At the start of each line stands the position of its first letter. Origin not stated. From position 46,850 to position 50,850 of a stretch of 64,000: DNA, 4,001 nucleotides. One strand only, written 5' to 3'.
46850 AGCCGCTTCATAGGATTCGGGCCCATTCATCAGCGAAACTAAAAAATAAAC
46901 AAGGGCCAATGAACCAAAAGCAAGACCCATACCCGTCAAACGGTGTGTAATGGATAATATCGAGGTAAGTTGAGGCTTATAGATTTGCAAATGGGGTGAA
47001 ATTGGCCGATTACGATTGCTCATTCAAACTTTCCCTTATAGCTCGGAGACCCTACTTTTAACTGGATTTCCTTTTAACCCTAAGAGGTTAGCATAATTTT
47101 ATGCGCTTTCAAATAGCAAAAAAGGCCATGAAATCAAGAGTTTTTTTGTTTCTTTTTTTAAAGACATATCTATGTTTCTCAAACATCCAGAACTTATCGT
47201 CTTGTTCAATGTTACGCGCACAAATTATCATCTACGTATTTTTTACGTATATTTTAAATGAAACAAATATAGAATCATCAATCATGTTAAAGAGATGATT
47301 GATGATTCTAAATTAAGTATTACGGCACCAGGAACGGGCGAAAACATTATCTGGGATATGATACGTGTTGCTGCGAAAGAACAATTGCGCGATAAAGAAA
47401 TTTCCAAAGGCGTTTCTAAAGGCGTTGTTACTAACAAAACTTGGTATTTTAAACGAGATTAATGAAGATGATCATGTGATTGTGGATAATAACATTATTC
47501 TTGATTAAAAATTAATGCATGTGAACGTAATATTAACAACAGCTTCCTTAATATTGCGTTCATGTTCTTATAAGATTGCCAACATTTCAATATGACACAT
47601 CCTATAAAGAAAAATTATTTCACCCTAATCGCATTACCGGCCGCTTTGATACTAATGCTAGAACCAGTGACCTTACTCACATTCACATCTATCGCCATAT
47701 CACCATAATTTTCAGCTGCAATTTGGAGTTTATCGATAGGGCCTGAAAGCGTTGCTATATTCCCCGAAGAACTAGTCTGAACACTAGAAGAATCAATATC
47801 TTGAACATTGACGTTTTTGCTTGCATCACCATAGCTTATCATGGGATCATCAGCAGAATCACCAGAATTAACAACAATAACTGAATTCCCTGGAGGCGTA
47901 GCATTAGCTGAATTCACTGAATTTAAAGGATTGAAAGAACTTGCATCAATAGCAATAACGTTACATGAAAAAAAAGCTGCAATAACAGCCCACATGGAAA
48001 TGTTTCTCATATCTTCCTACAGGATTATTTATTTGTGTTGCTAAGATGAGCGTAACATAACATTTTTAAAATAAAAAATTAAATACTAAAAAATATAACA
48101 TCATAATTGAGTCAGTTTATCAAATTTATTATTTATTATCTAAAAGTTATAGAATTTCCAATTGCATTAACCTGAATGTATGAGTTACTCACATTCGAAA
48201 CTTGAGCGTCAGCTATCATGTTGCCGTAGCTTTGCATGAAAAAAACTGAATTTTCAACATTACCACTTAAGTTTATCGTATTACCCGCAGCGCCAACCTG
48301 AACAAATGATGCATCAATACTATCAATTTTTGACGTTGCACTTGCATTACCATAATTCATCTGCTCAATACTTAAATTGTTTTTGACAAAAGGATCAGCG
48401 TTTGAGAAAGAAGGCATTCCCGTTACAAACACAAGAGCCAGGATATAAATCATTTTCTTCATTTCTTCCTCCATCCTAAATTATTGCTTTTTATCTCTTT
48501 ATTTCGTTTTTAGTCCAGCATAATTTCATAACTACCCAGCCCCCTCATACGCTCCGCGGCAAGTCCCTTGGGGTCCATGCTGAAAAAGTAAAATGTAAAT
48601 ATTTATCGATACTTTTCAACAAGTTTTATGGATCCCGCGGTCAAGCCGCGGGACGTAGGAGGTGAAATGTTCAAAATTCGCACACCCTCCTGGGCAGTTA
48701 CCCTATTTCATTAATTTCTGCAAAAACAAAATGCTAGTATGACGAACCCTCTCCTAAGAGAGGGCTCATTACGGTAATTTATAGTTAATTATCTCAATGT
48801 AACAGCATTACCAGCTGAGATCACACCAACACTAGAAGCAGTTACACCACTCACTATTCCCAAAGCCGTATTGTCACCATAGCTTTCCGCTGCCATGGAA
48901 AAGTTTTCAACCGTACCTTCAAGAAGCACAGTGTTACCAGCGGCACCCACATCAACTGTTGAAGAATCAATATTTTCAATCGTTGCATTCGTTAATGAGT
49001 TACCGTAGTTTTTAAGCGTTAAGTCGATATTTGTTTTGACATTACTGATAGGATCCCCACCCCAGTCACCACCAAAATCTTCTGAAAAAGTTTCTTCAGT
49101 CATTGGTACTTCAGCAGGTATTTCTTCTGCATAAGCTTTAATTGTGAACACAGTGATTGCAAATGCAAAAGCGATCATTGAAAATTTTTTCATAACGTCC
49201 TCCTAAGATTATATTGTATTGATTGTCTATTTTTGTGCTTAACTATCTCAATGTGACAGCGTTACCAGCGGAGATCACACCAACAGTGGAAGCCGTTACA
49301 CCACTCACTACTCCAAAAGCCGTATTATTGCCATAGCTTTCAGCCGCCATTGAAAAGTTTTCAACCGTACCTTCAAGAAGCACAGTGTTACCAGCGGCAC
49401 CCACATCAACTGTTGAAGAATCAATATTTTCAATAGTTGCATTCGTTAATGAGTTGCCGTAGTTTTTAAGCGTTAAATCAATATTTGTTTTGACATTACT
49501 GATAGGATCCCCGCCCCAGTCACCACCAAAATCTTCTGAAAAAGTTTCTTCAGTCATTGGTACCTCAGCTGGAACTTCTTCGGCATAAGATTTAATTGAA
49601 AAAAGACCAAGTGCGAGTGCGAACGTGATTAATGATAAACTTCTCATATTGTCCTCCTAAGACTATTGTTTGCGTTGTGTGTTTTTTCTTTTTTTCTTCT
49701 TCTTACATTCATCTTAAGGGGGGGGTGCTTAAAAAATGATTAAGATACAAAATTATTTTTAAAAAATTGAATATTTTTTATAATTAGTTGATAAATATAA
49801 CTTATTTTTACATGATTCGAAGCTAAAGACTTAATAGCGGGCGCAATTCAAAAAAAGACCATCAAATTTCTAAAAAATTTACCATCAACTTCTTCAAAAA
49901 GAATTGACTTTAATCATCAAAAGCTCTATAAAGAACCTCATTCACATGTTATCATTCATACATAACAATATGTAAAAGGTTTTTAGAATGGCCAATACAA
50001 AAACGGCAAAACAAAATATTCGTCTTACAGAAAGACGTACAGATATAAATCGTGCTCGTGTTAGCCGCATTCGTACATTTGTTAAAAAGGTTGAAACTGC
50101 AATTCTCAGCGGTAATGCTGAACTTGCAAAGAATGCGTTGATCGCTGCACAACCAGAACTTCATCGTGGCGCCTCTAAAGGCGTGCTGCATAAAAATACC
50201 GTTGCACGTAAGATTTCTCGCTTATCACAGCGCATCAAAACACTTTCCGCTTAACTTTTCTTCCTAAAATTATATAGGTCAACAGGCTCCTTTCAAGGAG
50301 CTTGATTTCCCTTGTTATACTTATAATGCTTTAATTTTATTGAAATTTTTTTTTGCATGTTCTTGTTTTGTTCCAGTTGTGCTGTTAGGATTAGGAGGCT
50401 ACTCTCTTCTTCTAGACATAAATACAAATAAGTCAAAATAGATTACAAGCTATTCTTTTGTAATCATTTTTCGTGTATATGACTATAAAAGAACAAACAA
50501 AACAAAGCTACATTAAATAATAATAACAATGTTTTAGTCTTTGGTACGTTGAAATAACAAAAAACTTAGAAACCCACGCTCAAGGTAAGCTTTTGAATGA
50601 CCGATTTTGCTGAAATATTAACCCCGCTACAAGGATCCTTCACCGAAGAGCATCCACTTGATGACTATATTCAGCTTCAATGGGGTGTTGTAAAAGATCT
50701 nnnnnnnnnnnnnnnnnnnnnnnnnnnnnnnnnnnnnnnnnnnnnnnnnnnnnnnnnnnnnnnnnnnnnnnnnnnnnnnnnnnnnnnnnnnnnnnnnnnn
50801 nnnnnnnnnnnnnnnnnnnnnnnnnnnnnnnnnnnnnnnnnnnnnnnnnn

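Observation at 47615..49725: Four tandem curlin-repeat-like small secreted proteins downstream of a G8 homopolymer, next to the rpsT-dnaA region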

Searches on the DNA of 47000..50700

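Call 62: search_rna_families(source=window, start=47000, end=50700, threshold=evalue, max_evalue=1)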
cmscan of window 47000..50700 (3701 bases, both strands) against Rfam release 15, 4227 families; matches with E-value up to 1: 0.
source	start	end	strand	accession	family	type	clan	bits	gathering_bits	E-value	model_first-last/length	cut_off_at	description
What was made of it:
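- Tried and rejected: Rfam on 47000-50700 gave no RNA family, so the conserved leader is not a known riboswitch or sRNA (call 62).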

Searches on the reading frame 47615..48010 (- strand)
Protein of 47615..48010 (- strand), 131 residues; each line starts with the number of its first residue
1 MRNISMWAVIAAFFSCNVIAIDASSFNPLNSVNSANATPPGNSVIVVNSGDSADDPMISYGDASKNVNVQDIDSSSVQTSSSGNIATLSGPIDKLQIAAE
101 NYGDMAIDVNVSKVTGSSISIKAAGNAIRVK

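Call 3: search_protein_families(library=pfam, proteins=[window:47615-48010:-], max_evalue=10)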
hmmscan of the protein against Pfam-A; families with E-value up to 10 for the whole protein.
window:47615-48010:- (131 aa): 1 family
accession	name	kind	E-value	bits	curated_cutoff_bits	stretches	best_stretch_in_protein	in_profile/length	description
PF23496.1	Microp_apicomplexa_3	-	0.079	13.5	27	1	13-68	18-75/108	Apicomplexa microprotein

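Call 4: search_protein_families(library=ncbifam, proteins=[window:47615-48010:-], max_evalue=10)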
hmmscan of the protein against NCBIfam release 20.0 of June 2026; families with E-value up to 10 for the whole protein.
window:47615-48010:- (131 aa): 0 families

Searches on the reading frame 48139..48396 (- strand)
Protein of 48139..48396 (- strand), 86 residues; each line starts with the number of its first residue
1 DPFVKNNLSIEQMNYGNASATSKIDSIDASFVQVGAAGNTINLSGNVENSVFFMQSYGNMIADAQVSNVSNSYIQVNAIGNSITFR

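Call 56: predict_structure(alignment_id=A8)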
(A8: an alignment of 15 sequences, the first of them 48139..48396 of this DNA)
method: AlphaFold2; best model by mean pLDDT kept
length: 86 residues; sequences in the alignment: 15
mean_pLDDT: 47.3   pTM: 0.35
mean pLDDT of the five models: 47.3, 45.6, 45.4, 45.2, 40.5
residues with pLDDT >= 90: 0; 70-90: 0; 50-70: 39; < 50: 47
segments of 3 or more residues with pLDDT < 50: 1-23, 35-40, 61-63, 78-86
pLDDT, mean of each block of 10 residues (from residue 1): 33 43 48 48 53 55 51 52 38
secondary structure, 60 per line:
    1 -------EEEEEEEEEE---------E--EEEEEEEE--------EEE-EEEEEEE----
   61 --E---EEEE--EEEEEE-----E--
elements in order: E8-17 E30-37 E46-48 E50-56 E67-70 E73-78

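Call 60: fold_search(model_id=the predicted structure, library=pdb)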
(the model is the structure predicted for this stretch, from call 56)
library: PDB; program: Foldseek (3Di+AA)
matches with E <= 10: 38; with E <= 0.001: 0
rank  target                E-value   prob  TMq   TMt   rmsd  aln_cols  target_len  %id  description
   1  4jra_D                9.0e-02  0.12  0.23  0.22   9.2        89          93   12  CRYSTAL STRUCTURE OF THE BOTULINUM NEUROTOXIN A RECEPTOR-BINDING DOMAIN IN COMPLEX WITH THE LUMINAL DOMAIN Of SV2C (released 2013-11-20)
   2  5i04_A                5.7e-01  0.08  0.29  0.05  12.5        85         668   13  Crystal structure of the orphan region of human endoglin/CD105 (released 2017-06-07)
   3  9f3c_A                6.8e-01  0.08  0.25  0.07   6.8        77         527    9  Low-resolution (5.4 angstrom) cryo-EM structure of SV2B-BoNT/A1 at pH 5.5 (released 2025-03-12)
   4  5jlv_C                7.7e-01  0.06  0.27  0.25   9.0        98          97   10  Receptor binding domain of Botulinum neurotoxin A in complex with human glycosylated SV2C (released 2016-06-15)
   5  7lbg_D                1.2e+00  0.14  0.34  0.23   5.5        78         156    8  CryoEM structure of the HCMV Trimer gHgLgO in complex with human Transforming growth factor beta receptor type 3 and n (released 2021-03-10)
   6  5hzw_A                1.5e+00  0.07  0.33  0.06  12.2        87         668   11  Crystal structure of the orphan region of human endoglin/CD105 in complex with BMP9 (released 2017-06-07)
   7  5gzt_A                1.8e+00  0.06  0.26  0.29   8.4        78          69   23  Crystal Structure of Chitinase ChiW from Paenibacillus sp. str. FPU-7 Reveals a Novel Type of Bacterial Cell-Surface-E (released 2016-12-28)
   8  8jlc_A                2.1e+00  0.04  0.24  0.05  13.3       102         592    7  Cryo-EM structure of SV2A in complex with BoNT/A2 Hc and levetiracetam (released 2024-05-01)
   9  5nxk_A                2.1e+00  0.03  0.24  0.09  12.6        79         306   11  L. reuteri 53608 SRRP (released 2018-03-21)
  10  9u4u_A                2.6e+00  0.01  0.16  0.11  11.6        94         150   20  Structure of the functional amyloid FapC from Pseudomonas sp.UK4 (released 2025-08-06)
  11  9b9f_J                2.8e+00  0.01  0.14  0.06  13.8        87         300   14  Zebrafish Betaglycan Orphan Domain (zfBGo) in complex with TGF-B3 and extracellular domains of TGFBRI and TGFBRII (released 2025-03-12)
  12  5nxk_B                3.2e+00  0.01  0.15  0.07  13.5        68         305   13  L. reuteri 53608 SRRP (released 2018-03-21)
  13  6mzn                  3.6e+00  0.02  0.24  0.09  13.7        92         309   11  Zebrafish betaglycan orphan domain structure from tetragonal crystal form (released 2019-08-21)
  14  9fdy_C                3.6e+00  0.02  0.23  0.08  13.6        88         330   14  Betaglycan Orphan Domain (ratBGo) in complex with TGF-b1 and extracellular domain of TGFBRII (released 2025-03-12)
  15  6riq_A                4.0e+00  0.04  0.28  0.25   8.5        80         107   12  MinCD filament from Pseudomonas aeruginosa (released 2019-06-19)
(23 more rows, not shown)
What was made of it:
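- On Curlin (CsgA/CsgB, Pfam PF07012): Foldseek against the PDB gave nothing below E 0.09 (call 60).
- The Foldseek hits are all non-significant (call 60).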
